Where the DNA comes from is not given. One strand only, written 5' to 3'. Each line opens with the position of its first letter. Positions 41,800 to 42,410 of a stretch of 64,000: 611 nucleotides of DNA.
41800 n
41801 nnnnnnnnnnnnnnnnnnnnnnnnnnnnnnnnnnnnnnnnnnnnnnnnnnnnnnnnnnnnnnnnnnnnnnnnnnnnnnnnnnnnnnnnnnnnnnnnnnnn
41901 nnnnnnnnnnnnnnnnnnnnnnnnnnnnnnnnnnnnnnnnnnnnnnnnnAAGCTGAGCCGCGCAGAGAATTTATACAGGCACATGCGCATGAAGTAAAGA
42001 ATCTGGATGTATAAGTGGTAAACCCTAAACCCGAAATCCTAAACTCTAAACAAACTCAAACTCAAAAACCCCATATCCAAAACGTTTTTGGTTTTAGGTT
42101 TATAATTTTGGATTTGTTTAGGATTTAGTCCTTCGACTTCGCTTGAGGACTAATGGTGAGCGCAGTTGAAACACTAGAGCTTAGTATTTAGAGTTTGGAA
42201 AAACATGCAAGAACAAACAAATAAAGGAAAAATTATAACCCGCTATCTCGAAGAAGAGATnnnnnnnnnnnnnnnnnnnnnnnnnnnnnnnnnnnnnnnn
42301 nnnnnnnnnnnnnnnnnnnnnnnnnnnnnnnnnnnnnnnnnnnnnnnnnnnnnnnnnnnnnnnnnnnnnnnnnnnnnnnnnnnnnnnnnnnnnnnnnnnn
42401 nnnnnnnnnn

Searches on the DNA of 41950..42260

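Call 29: search_rna_families(source=window, start=41950, end=42260, threshold=evalue, max_evalue=10)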
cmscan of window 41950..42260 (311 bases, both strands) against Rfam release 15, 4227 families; matches with E-value up to 10: 16.
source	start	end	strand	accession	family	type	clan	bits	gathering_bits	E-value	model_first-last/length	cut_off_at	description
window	42013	42133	-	RF03940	MIR9563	Gene; miRNA;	-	25.9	90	0.0066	1-127/127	no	MIR9563 microRNA precursor family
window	42020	42126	+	RF03940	MIR9563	Gene; miRNA;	-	22.6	90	0.045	1-127/127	no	MIR9563 microRNA precursor family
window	42046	42121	-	RF03498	mir-3145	Gene; miRNA;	-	21.5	98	0.072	1-84/84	no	mir-3145 microRNA precursor family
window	42035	42136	-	RF04211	MIR5185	Gene; miRNA;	-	20.6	101.7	0.11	1-111/111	no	MIR5185 microRNA precursor family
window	42040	42126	-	RF03501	mir-3140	Gene; miRNA;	-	19.9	93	0.22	1-90/90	no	mir-3140 microRNA precursor family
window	42019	42128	-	RF03839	MIR2599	Gene; miRNA;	-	18.5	120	0.43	1-132/132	no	MIR2599 microRNA precursor family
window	42038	42127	-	RF03709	MIR1878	Gene; miRNA;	-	17.9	70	0.92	1-100/100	no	MIR1878 microRNA precursor family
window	42041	42126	+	RF03498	mir-3145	Gene; miRNA;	-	17.6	98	0.81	1-84/84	no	mir-3145 microRNA precursor family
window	42039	42127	+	RF03839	MIR2599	Gene; miRNA;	-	16.6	120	1.3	1-132/132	no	MIR2599 microRNA precursor family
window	42205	42260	-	RF00611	SNORD111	Gene; snRNA; snoRNA; CD-box;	-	16.1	46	4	30-89/89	5'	Small nucleolar RNA SNORD111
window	42019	42127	+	RF04206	MIR9555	Gene; miRNA;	-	15.4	119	5.4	1-137/137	no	MIR9555 microRNA precursor family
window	42039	42129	-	RF04139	MIR841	Gene; miRNA;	-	15.3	200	1.1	1-212/212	no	MIR841 microRNA precursor family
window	42051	42154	-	RF02815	Lig_thermometer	Cis-reg; thermoregulator;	-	15.1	51.5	9.5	1-205/205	no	Lig 5' UTR thermometer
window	42021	42137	-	RF02905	sRNA41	Gene; sRNA;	-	14.9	45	7.4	1-113/113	no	Archaeal Small RNA 41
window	42109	42260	+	RF02032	GOLLD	Gene;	-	14.5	150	0.087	1-156/416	3'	Giant, ornate, lake- and Lactobacillales-derived (GOLLD) RNA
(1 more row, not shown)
